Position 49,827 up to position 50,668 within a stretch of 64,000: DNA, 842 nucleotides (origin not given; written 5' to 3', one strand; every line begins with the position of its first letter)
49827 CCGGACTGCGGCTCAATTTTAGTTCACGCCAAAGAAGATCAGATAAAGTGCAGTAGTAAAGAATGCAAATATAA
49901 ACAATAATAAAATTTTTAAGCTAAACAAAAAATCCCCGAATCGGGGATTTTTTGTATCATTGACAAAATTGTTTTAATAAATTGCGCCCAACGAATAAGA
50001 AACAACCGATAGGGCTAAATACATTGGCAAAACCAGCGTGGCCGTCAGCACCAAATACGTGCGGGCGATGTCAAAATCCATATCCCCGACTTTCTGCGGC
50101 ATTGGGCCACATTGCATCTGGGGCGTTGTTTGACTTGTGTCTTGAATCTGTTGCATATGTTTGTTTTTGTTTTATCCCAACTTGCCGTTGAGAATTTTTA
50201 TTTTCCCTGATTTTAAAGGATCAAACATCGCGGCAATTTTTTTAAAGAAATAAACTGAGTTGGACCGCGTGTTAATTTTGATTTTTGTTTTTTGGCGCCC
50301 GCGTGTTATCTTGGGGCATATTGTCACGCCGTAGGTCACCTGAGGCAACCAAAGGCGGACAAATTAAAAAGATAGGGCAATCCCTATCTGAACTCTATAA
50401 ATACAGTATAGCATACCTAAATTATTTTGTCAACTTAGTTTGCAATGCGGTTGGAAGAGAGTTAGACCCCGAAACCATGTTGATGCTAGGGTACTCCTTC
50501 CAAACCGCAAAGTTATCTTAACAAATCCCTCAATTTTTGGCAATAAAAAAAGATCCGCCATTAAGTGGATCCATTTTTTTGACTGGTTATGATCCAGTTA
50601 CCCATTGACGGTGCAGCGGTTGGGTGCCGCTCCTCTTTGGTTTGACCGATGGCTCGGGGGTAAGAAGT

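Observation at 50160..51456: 1.3-kb decayed / non-coding tract with a frameshifted XRE regulator and an SRP-RNA-like motif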

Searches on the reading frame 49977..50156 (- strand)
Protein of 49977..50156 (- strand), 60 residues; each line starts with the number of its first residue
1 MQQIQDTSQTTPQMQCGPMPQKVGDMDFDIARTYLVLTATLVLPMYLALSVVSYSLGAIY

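Call 14: search_protein_families(library=pfam, proteins=[window:49977-50156:-], max_evalue=1)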
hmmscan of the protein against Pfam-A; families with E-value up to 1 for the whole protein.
seq(60 aa): 0 families

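Call 42: find_related_loci(query=A2, collection=metagenome_contigs, flank=4000)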
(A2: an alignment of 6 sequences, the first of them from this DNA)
Query A2 (60 aa) in metagenome_contigs; peptide patterns used: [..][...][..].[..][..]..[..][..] (x = any residue, [..] = any of these).
94 stretches matched a pattern; 13 encode a relative of the query (tblastn E <= 1e-3); 13 distinct loci.
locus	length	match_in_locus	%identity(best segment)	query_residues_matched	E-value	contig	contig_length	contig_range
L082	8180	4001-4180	83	1-60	6e-33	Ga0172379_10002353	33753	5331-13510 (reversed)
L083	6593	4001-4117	79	21-59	5e-18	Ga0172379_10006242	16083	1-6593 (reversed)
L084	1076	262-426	63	6-59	1e-17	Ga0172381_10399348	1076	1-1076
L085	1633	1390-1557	57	5-59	3e-17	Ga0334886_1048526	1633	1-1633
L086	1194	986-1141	56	1-59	3e-17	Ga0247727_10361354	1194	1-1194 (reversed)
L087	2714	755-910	56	1-59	7e-17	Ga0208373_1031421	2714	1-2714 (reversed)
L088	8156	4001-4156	62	9-59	2e-16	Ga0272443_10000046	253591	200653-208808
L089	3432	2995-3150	54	1-59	7e-16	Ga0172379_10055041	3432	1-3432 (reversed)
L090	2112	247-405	50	6-60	2e-15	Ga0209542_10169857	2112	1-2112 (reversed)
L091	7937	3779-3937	50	6-60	7e-15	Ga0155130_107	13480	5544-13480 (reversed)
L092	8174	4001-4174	45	3-59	7e-13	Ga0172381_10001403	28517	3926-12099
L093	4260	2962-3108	36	2-59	2e-9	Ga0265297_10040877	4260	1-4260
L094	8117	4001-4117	53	20-59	2e-5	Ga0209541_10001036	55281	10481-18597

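Call 54: find_homologous_proteins(query=A2, max_evalue=0.001)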
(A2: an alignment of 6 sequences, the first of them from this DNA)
Query A2 (6 sequences) (60 aa, profile of the alignment): 48 proteins with E <= 0.001 among 288 candidates.
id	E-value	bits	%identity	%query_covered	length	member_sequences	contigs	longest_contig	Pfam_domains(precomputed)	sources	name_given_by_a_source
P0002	1.5e-30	122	100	100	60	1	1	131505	-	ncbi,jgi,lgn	ncbi:MAG: hypothetical protein WC508_01385 [Patescibacteria group bacterium]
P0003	4.9e-30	121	83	100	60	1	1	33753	-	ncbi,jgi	ncbi:MAG: hypothetical protein WCW26_01615 [Candidatus Buchananbacteria bacterium]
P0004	1.2e-24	103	53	75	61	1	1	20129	-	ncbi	-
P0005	1.7e-23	100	64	78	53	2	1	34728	-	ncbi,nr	ncbi:MAG: hypothetical protein PHW95_04940 [Patescibacteria group bacterium]|nr:hypothetical protein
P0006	2.3e-21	93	57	92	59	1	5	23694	-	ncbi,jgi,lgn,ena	-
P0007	2.4e-21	93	59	92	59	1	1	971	-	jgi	jgi:hypothetical protein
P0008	1.2e-20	91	74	90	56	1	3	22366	-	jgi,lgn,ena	jgi:hypothetical protein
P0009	1.2e-19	87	67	85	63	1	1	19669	-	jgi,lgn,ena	-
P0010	3.0e-19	86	71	85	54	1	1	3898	-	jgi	-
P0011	3.8e-19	86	61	87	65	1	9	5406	-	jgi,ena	-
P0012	4.0e-19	86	63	90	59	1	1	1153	-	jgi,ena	-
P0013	5.0e-19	85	79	65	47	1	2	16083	-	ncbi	ncbi:MAG: hypothetical protein WC768_03155 [Patescibacteria group bacterium]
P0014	5.4e-19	85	61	98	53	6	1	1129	-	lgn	-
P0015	5.7e-19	85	78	60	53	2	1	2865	-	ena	-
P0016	7.2e-19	85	62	85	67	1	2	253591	-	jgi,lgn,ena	-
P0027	2.5e-17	80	81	60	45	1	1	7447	-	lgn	-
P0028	3.5e-17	79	75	67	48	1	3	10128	-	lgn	-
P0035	7.9e-16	75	73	67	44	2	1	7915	-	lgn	-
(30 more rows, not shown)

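Call 55: find_encoding_contigs(protein=P0002, flank=3000, max_places=10)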
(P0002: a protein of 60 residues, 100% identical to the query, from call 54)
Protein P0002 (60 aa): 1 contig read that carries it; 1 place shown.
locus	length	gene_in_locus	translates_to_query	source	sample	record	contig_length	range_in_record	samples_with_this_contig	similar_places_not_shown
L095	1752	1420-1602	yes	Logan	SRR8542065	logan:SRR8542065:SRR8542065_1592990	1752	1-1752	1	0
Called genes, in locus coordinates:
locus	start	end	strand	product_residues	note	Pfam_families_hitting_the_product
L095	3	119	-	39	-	?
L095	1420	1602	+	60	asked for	-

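Call 59: find_encoding_contigs(protein=P0008, flank=2500, max_places=3)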
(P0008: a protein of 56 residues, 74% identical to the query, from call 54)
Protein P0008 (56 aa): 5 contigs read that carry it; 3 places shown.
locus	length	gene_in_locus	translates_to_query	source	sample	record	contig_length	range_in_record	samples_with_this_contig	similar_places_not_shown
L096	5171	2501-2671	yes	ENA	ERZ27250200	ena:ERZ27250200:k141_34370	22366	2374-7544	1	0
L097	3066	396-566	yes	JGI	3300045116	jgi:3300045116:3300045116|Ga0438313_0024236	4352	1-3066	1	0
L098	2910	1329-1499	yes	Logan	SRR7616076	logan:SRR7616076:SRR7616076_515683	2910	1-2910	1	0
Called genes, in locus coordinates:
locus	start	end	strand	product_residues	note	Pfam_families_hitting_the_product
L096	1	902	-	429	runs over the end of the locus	-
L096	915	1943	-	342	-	PF13385:Laminin_G_3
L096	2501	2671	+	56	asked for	-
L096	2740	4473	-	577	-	PF01131:Topoisom_bac, PF01396:Zn_ribbon_Top1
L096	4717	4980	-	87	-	PF01751:Toprim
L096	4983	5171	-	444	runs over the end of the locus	PF08245:Mur_ligase_M (weak), PF27239:FOL3_C, PF02875:Mur_ligase_C (weak)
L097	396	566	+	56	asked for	-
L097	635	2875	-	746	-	PF01751:Toprim, PF01131:Topoisom_bac, PF01396:Zn_ribbon_Top1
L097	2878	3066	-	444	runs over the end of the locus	PF08245:Mur_ligase_M (weak), PF27239:FOL3_C, PF02875:Mur_ligase_C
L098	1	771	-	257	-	?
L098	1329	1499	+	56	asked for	-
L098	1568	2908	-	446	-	?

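Call 60: find_encoding_contigs(protein=P0027, flank=2500, max_places=2)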
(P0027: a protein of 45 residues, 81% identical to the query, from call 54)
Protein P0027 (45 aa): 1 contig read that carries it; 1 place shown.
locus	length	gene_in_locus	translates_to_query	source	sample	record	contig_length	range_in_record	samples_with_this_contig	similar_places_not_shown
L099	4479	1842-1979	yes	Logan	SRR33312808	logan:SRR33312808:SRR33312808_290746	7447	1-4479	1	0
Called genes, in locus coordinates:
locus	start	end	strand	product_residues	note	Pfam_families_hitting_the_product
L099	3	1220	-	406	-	?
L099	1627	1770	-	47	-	-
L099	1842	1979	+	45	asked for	-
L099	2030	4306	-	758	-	PF01751:Toprim, PF01131:Topoisom_bac, PF13368:Toprim_C_rpt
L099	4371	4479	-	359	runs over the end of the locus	PF02481:DNA_processg_A, PF17782:WHD_DprA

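Call 61: find_encoding_contigs(protein=P0028, flank=2500, max_places=3)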
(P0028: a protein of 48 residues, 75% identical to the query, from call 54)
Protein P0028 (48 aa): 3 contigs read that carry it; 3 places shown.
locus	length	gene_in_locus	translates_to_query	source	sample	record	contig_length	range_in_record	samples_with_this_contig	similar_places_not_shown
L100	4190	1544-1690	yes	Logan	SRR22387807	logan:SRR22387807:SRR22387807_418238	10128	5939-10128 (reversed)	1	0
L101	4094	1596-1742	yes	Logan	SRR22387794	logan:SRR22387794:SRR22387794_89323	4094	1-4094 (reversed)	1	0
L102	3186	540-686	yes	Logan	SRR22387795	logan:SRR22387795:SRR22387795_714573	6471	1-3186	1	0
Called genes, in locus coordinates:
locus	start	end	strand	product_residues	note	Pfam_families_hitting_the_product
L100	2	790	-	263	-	?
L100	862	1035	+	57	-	-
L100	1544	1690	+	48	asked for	-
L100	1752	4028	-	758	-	PF01751:Toprim, PF01131:Topoisom_bac, PF13368:Toprim_C_rpt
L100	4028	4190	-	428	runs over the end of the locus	PF08245:Mur_ligase_M (weak), PF27239:FOL3_C, PF02875:Mur_ligase_C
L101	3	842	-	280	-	?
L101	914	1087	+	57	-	-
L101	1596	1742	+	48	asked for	-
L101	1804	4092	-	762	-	?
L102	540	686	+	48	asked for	-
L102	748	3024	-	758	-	PF01751:Toprim, PF01131:Topoisom_bac, PF13368:Toprim_C_rpt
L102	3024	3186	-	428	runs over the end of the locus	PF08245:Mur_ligase_M (weak), PF27239:FOL3_C, PF02875:Mur_ligase_C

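Call 62: find_encoding_contigs(protein=P0035, flank=2500, max_places=2)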
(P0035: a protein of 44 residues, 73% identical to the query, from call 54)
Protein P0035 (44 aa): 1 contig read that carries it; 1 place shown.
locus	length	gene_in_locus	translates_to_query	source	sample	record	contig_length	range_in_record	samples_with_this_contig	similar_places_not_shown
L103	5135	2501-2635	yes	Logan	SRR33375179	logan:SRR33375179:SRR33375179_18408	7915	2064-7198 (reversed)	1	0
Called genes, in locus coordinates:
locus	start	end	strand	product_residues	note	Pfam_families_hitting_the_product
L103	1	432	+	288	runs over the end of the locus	PF02195:ParB_N, PF17762:HTH_ParB, PF23552:ParB_C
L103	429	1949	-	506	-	PF13328:HD_4, PF01966:HD, PF04607:RelA_SpoT, PF02824:TGS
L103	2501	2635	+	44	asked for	-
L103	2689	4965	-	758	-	PF01751:Toprim, PF01131:Topoisom_bac, PF13368:Toprim_C_rpt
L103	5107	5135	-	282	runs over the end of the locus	PF02481:DNA_processg_A, PF17782:WHD_DprA (weak)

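Call 75: search_protein_families(library=ncbifam, proteins=[P0002], max_evalue=0.1)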
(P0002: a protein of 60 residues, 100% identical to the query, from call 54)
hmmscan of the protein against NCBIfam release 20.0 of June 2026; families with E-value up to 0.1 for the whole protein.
P0002 (60 aa): 0 families

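Call 76: search_protein_families(library=phrogs, proteins=[P0002], max_evalue=0.01)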
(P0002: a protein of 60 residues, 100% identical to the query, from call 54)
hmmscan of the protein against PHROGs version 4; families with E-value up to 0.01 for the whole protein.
P0002 (60 aa): 0 families

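Call 79: find_encoding_contigs(protein=P0015, flank=2500, max_places=2)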
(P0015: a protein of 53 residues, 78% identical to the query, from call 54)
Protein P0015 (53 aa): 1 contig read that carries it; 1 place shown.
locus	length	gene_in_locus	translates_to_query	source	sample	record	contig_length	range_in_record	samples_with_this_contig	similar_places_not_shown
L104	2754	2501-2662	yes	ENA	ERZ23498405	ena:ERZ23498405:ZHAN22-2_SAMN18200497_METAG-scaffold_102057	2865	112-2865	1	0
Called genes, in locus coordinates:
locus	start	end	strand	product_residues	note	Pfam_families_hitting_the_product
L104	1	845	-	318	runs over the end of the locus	?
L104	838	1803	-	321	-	PF04055:Radical_SAM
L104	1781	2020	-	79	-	-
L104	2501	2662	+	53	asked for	-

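Call 80: find_encoding_contigs(protein=P0010, flank=2500, max_places=2)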
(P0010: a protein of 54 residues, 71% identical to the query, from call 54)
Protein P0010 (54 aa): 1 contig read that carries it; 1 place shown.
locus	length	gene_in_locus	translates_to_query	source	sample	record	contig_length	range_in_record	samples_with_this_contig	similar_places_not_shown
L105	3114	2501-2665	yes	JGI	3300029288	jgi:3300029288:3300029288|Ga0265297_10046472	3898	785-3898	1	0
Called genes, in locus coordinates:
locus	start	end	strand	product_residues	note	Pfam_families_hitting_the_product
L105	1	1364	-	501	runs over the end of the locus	PF13328:HD_4, PF01966:HD, PF04607:RelA_SpoT, PF02824:TGS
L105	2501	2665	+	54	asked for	-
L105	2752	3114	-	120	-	?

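Call 81: find_encoding_contigs(protein=P0009, flank=2500, max_places=2)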
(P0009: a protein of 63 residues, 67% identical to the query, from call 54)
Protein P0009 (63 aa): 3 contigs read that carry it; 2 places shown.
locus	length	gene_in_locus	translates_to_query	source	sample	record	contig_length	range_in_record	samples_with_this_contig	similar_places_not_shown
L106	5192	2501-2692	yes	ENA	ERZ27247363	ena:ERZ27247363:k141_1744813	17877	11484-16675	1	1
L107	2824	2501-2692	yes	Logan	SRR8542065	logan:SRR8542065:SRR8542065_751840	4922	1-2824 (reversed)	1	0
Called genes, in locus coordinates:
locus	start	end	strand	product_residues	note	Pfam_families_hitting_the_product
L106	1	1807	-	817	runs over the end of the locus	PF13385:Laminin_G_3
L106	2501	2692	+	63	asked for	-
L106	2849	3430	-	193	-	PF02915:Rubrerythrin, PF21349:RUBY_RBDX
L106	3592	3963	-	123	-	-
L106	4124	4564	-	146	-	-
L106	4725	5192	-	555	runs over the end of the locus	?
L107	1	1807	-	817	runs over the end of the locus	PF13385:Laminin_G_3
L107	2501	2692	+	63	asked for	-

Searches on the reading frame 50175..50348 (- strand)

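Call 14: search_protein_families(library=pfam, proteins=[window:50175-50348:-], max_evalue=1)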
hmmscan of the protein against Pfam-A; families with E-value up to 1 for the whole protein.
seq(58 aa): 1 family
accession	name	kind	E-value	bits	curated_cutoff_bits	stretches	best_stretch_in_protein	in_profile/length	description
PF25242.1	Ubiquitin_UBP8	-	0.062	13.4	27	1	15-43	6-34/55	UBP8-like, ubiquitin-like domain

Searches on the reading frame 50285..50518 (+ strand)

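Call 14: search_protein_families(library=pfam, proteins=[window:50285-50518:+], max_evalue=1)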
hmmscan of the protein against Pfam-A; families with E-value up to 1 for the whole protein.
seq(78 aa): 1 family
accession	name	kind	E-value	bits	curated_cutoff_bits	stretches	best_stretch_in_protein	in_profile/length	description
PF04001.18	Vhr1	-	0.16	12.7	25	1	23-56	45-78/91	Transcription factor Vhr1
